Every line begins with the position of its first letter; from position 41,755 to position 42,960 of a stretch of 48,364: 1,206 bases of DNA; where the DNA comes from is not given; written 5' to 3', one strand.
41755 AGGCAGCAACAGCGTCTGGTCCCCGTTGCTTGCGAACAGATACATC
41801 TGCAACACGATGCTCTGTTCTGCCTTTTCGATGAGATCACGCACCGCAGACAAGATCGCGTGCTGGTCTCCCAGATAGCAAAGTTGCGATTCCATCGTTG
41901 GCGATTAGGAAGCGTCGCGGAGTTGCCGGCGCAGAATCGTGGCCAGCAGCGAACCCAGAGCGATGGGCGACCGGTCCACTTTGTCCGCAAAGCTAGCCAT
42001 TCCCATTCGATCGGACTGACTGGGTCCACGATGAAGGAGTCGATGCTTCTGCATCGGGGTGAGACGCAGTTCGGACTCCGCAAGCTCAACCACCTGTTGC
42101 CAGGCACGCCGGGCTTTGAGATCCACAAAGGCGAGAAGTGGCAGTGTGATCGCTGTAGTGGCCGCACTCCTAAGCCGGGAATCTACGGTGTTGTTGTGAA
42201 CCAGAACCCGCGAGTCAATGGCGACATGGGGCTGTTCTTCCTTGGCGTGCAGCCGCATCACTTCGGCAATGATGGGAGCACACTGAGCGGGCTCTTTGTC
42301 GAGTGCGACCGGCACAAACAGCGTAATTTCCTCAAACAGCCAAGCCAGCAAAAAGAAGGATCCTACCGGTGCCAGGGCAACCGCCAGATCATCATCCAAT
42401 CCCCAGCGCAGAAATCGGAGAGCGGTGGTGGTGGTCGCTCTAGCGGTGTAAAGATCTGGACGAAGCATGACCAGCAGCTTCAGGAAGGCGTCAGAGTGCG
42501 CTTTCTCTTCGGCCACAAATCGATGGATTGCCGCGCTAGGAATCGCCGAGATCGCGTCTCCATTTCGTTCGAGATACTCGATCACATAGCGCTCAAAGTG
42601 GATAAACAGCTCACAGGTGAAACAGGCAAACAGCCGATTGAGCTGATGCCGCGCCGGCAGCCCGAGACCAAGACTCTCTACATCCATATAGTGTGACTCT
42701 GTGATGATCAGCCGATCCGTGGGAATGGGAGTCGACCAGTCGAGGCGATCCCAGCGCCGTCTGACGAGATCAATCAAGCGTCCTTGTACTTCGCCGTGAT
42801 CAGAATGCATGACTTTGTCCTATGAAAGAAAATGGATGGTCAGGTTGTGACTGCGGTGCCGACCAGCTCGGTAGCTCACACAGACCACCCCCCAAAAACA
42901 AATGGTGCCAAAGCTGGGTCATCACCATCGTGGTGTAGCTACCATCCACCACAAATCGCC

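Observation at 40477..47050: Compact operon: HDO-HDO fusion, AsnB-like amidotransferase, AurF-like diiron oxygenase and PLD-like membrane protein. Candidate undescribed N-oxidising biosynthetic pathway.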

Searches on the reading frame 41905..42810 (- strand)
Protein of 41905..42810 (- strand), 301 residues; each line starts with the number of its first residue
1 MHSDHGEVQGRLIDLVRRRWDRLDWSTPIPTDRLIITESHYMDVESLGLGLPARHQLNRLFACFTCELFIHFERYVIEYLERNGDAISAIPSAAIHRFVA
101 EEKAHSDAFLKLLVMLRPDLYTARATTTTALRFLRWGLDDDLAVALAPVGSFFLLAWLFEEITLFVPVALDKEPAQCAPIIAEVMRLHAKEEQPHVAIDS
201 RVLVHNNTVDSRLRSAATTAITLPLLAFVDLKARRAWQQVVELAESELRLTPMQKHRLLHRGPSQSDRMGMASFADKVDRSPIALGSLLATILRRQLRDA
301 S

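Call 4: search_protein_families(library=pfam, proteins=[window:41905-42810:-], max_evalue=0.1)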
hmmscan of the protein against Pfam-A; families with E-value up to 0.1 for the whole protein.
window:41905-42810:- (301 aa): 2 families
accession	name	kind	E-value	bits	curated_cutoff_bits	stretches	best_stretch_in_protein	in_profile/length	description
PF11583.14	AurF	-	0.0016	18.1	29.6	1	57-235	67-240/282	P-aminobenzoate N-oxygenase AurF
PF05644.16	Miff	-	0.082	13.1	23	1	225-298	177-250/291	Mitochondrial and peroxisomal fission factor Mff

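Call 5: search_protein_families(library=ncbifam, proteins=[window:41905-42810:-], max_evalue=0.1)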
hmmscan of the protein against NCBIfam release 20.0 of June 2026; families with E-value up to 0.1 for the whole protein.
window:41905-42810:- (301 aa): 0 families

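Call 28: search_solved_structures(query=window:41905-42810:-, max_evalue=10, show_alignments=2)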
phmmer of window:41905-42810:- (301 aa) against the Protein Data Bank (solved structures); distinct sequences matched with E-value up to 10: 2.
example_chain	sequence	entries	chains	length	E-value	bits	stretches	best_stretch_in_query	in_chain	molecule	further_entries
3whp_A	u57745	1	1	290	0.28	13.9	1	88-157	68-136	Probable transcriptional regulator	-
5c8d_A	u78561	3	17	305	0.31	13.7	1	88-157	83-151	Light-dependent transcriptional regulator CarH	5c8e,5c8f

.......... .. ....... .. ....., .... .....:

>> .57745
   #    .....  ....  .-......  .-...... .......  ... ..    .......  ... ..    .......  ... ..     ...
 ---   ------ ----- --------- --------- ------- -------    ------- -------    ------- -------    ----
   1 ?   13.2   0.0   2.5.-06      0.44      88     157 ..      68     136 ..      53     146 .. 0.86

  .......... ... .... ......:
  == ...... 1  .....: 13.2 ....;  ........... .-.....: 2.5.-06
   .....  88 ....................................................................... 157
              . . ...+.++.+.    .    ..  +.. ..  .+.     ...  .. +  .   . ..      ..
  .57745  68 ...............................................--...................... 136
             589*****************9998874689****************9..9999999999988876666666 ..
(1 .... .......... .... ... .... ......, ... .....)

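Call 30: find_homologous_proteins(query=window:41905-42810:-)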
Query window:41905-42810:- (301 aa): 78 proteins with E <= 0.001 among 5708 candidates.
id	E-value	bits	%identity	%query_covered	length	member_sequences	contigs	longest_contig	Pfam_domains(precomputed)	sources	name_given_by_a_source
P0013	1.9e-177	607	92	100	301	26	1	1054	-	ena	-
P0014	1.9e-164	564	85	100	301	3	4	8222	-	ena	-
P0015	3.5e-142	491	75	100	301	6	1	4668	PF11583.15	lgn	-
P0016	9.5e-136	470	70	99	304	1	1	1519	-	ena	-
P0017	1.0e-135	470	71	99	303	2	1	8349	-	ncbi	-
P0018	2.4e-130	452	69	94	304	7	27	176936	-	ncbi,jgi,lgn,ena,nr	ncbi:MAG TPA: hypothetical protein PK472_00485 [Pseudomonadota bacterium]|nr:hypothetical protein [P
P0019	7.9e-127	441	77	87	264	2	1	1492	PF11583.15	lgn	-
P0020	1.2e-126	440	66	99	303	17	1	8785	-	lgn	-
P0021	8.8e-105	368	53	99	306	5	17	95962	PF11583.15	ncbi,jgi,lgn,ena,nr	ncbi:MAG TPA: diiron oxygenase [Pseudomonadota bacterium]|nr:diiron oxygenase [Pseudomonadota bacter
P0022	1.7e-103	364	59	97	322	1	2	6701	PF11583.15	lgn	-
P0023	8.4e-102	359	58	96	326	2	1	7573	PF11583.15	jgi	jgi:hypothetical protein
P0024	5.8e-101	356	58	96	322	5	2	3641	PF11583.15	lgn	-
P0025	1.6e-100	354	58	97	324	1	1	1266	PF11583.15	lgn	-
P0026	3.3e-100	353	53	99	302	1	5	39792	PF11583.15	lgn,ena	-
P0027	6.1e-94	333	62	79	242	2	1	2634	-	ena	-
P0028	6.2e-94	333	57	96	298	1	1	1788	PF11583.15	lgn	-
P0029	1.9e-93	331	55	99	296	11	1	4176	PF11583.15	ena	-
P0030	1.4e-91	325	53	97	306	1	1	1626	PF11583.15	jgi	jgi:hypothetical protein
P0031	2.5e-91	324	56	94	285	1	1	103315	PF11583.15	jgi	jgi:para-aminobenzoate N-oxygenase AurF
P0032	4.1e-91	324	55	93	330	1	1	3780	PF11583.15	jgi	jgi:hypothetical protein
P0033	7.2e-91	323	53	96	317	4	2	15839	PF11583.15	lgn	-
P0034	1.8e-90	321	57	94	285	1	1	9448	PF11583.15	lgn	-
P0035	5.5e-90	320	54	98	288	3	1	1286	PF11583.15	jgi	jgi:hypothetical protein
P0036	8.8e-90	319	53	99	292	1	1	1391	PF11583.15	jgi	jgi:predicted metal-dependent hydrolase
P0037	4.1e-89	317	55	97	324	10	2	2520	PF11583.15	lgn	-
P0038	2.4e-88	314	52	99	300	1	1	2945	PF11583.15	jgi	jgi:hypothetical protein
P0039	7.2e-88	313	54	97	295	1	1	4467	PF11583.15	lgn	-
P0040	8.1e-88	313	50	99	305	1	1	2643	PF11583.15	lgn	-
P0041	1.6e-87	312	54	96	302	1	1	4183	PF11583.15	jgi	jgi:hypothetical protein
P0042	2.2e-87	311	54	97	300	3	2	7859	PF11583.15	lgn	-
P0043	6.4e-86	306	55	94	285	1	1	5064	PF11583.15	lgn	-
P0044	7.8e-85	303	55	94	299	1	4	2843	PF11583.15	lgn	-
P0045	8.1e-85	303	51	94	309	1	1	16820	PF11583.15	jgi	jgi:hypothetical protein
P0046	1.3e-84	302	51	94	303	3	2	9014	PF11583.15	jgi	jgi:hypothetical protein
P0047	1.4e-84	302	51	92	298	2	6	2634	PF11583.15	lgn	-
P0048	2.6e-84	301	56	87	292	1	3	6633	PF11583.15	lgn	-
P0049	5.3e-84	300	52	94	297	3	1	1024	PF11583.15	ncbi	-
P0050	7.4e-84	300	54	92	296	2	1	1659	PF11583.15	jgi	jgi:hypothetical protein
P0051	9.1e-84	299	52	96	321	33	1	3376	PF11583.15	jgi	jgi:hypothetical protein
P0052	2.9e-83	298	52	97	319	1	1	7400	PF11583.15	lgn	-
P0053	5.9e-83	297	50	99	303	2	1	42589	PF11583.15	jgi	jgi:hypothetical protein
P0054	7.0e-83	296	51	94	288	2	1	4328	PF11583.15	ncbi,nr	ncbi:MAG: diiron oxygenase [Polyangiaceae bacterium]|nr:diiron oxygenase [Polyangiaceae bacterium]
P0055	7.4e-83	296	52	97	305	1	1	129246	PF11583.15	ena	-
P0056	1.5e-82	295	52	97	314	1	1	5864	PF11583.15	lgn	-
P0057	5.4e-82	294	53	92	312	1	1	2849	PF11583.15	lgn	-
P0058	2.7e-79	285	50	94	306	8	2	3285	PF11583.15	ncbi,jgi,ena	jgi:hypothetical protein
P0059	5.6e-79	284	51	94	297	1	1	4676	PF11583.15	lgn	-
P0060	2.1e-78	282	50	94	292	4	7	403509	PF11583.15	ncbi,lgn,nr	ncbi:MAG: diiron oxygenase [Polyangiaceae bacterium]|nr:diiron oxygenase [Polyangiaceae bacterium]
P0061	5.7e-75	271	54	84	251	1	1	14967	PF11583.15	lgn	-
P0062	6.5e-74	267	50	93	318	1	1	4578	PF11583.15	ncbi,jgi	jgi:hypothetical protein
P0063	1.5e-70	256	49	87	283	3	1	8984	PF11583.15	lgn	-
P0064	5.9e-70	254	50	86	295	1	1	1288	PF11583.15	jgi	jgi:hypothetical protein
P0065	7.6e-68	247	49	93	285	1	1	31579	PF11583.15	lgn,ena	-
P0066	3.5e-67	245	47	93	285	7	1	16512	PF11583.15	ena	-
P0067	6.1e-64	234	47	93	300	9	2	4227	PF11583.15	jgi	jgi:hypothetical protein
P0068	6.8e-64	234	47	93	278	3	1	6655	PF11583.15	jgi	jgi:hypothetical protein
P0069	2.5e-63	232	48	93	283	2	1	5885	PF11583.15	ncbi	-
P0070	6.2e-63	231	45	93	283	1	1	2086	PF11583.15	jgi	jgi:hypothetical protein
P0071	6.4e-63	231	45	93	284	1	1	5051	PF11583.15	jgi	jgi:hypothetical protein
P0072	9.1e-63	230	47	93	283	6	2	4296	PF11583.15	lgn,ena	-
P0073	3.9e-62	228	46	93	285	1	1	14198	PF11583.15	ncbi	-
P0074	1.7e-60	223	45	93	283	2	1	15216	PF11583.15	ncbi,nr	ncbi:MAG TPA: diiron oxygenase [Kofleriaceae bacterium]|nr:diiron oxygenase [Kofleriaceae bacterium]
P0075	9.8e-56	207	43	86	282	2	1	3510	PF11583.15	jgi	jgi:hypothetical protein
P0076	3.8e-55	205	43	92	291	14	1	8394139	PF11583.15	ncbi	ncbi:diiron oxygenase [Myxococcaceae bacterium GXIMD 01537]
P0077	2.3e-54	203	44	92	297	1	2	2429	PF11583.15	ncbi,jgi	jgi:hypothetical protein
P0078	3.4e-54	202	42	92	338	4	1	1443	PF11583.15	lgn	-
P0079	5.3e-53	198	42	92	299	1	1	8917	PF11583.15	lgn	-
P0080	1.5e-52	197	42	93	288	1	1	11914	PF10118.15,PF11583.15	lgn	-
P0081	3.5e-50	189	58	54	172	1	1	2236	PF11583.15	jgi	jgi:uncharacterized protein YceK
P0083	6.2e-49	185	43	80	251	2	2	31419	PF11583.15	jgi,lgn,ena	jgi:hypothetical protein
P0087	7.8e-41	159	40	93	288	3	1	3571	PF11583.15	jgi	jgi:hypothetical protein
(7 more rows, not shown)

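Call 32: find_encoding_contigs(protein=P0076, flank=10000, max_places=1)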
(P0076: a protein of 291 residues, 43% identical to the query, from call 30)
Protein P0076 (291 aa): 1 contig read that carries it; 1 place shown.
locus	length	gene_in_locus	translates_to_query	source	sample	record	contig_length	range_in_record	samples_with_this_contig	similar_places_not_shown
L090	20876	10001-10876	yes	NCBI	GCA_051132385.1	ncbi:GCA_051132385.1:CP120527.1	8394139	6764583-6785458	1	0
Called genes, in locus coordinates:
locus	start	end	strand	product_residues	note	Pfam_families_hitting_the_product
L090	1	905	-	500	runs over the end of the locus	PF02074:Peptidase_M32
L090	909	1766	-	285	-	PF05359:DUF748 (faint), PF00691:OmpA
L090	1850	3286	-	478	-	PF00478:IMPDH, PF00571:CBS (weak)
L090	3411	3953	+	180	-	-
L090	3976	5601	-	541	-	PF00009:GTP_EFTU, PF01926:MMR_HSR1 (weak), PF22042:EF-G_D2, PF03144:GTP_EFTU_D2 (weak), PF16658:RF3_C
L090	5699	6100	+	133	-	PF01042:Ribonuc_L-PSP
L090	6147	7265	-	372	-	-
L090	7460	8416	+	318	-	PF00459:Inositol_P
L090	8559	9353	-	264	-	PF09543:DUF2379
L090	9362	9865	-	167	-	-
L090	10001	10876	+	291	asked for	PF11583:AurF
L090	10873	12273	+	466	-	PF13091:PLDc_2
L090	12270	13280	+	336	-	PF00291:PALP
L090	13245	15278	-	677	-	PF13522:GATase_6, PF13537:GATase_7, PF00733:Asn_synthase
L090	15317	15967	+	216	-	PF13628:DUF4142, PF03713:DUF305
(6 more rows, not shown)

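Call 33: find_encoding_contigs(protein=P0074, flank=10000, max_places=1)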
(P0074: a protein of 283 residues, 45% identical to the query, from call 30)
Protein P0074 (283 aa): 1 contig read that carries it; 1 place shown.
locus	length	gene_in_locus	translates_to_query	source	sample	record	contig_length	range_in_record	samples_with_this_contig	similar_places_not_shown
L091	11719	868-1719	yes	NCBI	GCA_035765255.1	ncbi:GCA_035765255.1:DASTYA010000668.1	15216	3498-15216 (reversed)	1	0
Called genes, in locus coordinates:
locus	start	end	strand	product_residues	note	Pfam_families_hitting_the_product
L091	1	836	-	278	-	PF03692:CxxCxxCC (weak)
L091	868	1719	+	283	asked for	PF11583:AurF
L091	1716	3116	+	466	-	PF13091:PLDc_2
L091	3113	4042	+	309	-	PF00291:PALP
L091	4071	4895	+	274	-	PF03976:PPK2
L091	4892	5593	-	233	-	-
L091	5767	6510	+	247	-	PF03330:DPBB_1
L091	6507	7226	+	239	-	-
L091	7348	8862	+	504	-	PF01833:TIG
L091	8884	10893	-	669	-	PF00498:FHA, PF16697:Yop-YscD_cpl, PF00158:Sigma54_activat, PF07724:AAA_2 (weak), PF14532:Sigma54_activ_2, PF07728:AAA_5, PF25601:AAA_lid_14, PF02954:HTH_8, +2 more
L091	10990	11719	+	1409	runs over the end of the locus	PF00069:Pkinase, PF07714:PK_Tyr_Ser-Thr, PF00069:Pkinase, PF20703:nSTAND1, PF24105:Beta-prop_CAF1B_HIR1, PF24814:WD40_Prp19, PF25173:Beta-prop_WDR3_1st, PF25391:WD40_Gbeta, +21 more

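Call 37: search_protein_families(library=pfam, alignment_id=A2, max_evalue=0.001)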
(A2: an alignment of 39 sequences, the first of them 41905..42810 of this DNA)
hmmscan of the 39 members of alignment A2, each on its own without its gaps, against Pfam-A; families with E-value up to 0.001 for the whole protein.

A. member 1, window:41905-42810:- (301 aa): 0 families

B. families by the number of members that match (of 39 scanned): 2 families
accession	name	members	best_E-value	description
PF11583.14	AurF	38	9.2e-16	P-aminobenzoate N-oxygenase AurF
PF10118.14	Metal_hydrol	6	7e-06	Predicted metal-dependent hydrolase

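Call 38: search_solved_structures(query=A2, max_evalue=10, show_alignments=2)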
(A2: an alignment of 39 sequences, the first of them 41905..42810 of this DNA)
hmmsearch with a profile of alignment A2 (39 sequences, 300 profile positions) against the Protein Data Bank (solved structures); distinct sequences matched with E-value up to 10: 1.
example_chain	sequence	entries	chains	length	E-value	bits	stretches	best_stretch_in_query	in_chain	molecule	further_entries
7s8t_A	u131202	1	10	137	0.051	15.9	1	91-140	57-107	EncC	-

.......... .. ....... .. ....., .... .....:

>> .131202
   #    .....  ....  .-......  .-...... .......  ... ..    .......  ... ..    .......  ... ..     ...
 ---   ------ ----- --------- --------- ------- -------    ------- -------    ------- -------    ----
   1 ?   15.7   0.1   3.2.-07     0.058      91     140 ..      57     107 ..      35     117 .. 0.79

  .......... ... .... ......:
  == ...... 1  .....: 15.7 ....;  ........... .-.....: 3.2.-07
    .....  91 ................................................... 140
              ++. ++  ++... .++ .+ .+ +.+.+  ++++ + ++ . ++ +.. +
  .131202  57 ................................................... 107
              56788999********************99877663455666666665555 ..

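Call 47: predict_structure(alignment_id=A2)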
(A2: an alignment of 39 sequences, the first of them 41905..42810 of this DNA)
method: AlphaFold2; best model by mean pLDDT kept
length: 301 residues; sequences in the alignment: 39
mean_pLDDT: 95.1   pTM: 0.92
mean pLDDT of the five models: 95.1, 94.4, 94.5, 94.0, 93.6
residues with pLDDT >= 90: 284; 70-90: 11; 50-70: 4; < 50: 2
segments of 3 or more residues with pLDDT < 50: none
pLDDT, mean of each block of 10 residues (from residue 1): 61 90 96 96 95 97 98 98 95 95 97 97 93 96 96 98 98 96 98 97 95 96 96 98 98 98 96 98 97 95 76
secondary structure, 60 per line:
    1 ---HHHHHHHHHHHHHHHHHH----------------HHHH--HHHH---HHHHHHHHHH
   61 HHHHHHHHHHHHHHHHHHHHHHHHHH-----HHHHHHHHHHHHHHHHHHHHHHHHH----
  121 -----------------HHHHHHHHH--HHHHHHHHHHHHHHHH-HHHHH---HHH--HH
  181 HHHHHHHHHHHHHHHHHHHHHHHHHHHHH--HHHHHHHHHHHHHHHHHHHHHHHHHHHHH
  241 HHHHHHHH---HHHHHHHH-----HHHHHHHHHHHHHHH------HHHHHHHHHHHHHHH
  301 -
elements in order: H4-21 H38-41 H44-47 H51-86 H92-116 H138-146 H149-164 H166-170 H179-209 H212-248 H252-259 H265-279 H286-300

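Call 51: fold_search(model_id=the predicted structure, library=pdb)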
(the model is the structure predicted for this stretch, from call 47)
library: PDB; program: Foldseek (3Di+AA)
matches with E <= 10: 395; with E <= 0.001: 0
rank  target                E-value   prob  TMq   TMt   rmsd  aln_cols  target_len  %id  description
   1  3chu_B                4.2e-02  0.99  0.41  0.41  16.1       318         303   11  Crystal Structure of Di-iron Aurf (released 2008-05-27)
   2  6f6b                  4.2e-02  0.97  0.37  0.39  12.6       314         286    9  R2-like ligand-binding oxidase A171F mutant with anaerobically reconstituted Mn/Fe cofactor (released 2018-12-19)
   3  6f6h_A                7.8e-02  0.97  0.40  0.41   9.0       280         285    8  R2-like ligand-binding oxidase V72L mutant with aerobically reconstituted Mn/Fe cofactor (released 2018-07-04)
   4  4hr5                  8.1e-02  0.97  0.38  0.41   9.1       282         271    7  R2-like ligand-binding oxidase without metal cofactor (released 2013-10-16)
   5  6f6l_A                8.9e-02  0.96  0.41  0.42  10.7       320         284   11  R2-like ligand-binding oxidase Y162F mutant with aerobically reconstituted Mn/Fe cofactor (released 2018-12-19)
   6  6sf4_B                9.7e-02  0.96  0.41  0.41  10.0       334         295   11  Apo form of the ribonucleotide reductase NrdB protein from Leeuwenhoekiella blandensis (released 2019-08-28)
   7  5hyh                  1.0e-01  0.94  0.41  0.43  13.4       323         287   11  CmlI (chemically reduced state), arylamine oxygenase of chloramphenicol biosynthetic pathway (released 2016-06-08)
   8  6f6l_B                1.0e-01  0.93  0.37  0.40   9.0       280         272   10  R2-like ligand-binding oxidase Y162F mutant with aerobically reconstituted Mn/Fe cofactor (released 2018-12-19)
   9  1oq9                  1.0e-01  0.87  0.37  0.34  12.9       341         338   11  The Crystal Structure of the Complex between Stearoyl Acyl Carrier Protein Desaturase from Ricinus Communis (Castor Bean (released 2003-05-13)
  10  3chi_A                1.1e-01  0.98  0.43  0.43  10.7       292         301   16  Crystal Structure of Di-iron AurF (Monoclinic form) (released 2008-05-27)
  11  6qk1                  1.1e-01  0.94  0.39  0.41   9.3       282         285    9  R2-like ligand-binding oxidase Y175F mutant with aerobically reconstituted Mn/Fe cofactor (released 2020-02-19)
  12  2jcd_B                1.1e-01  0.93  0.42  0.41  10.5       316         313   15  Structure of the N-oxygenase AurF from Streptomyces thioluteus (released 2007-09-11)
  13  6f65                  1.2e-01  0.92  0.39  0.41  10.6       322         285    9  R2-like ligand-binding oxidase A171F mutant with aerobically reconstituted Mn/Fe cofactor (released 2018-12-19)
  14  2uw1_A                1.2e-01  0.85  0.37  0.35  16.6       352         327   13  Ivy Desaturase Structure (released 2007-05-08)
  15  4hr0                  1.3e-01  0.94  0.40  0.41   9.3       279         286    9  R2-like ligand-binding oxidase with aerobically reconstituted metal cofactor (released 2013-10-16)
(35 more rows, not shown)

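Call 62: search_protein_families(library=padloc, proteins=[window:41905-42810:-], max_evalue=0.01)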
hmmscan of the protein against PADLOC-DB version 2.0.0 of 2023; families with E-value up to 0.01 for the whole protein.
window:41905-42810:- (301 aa): 0 families
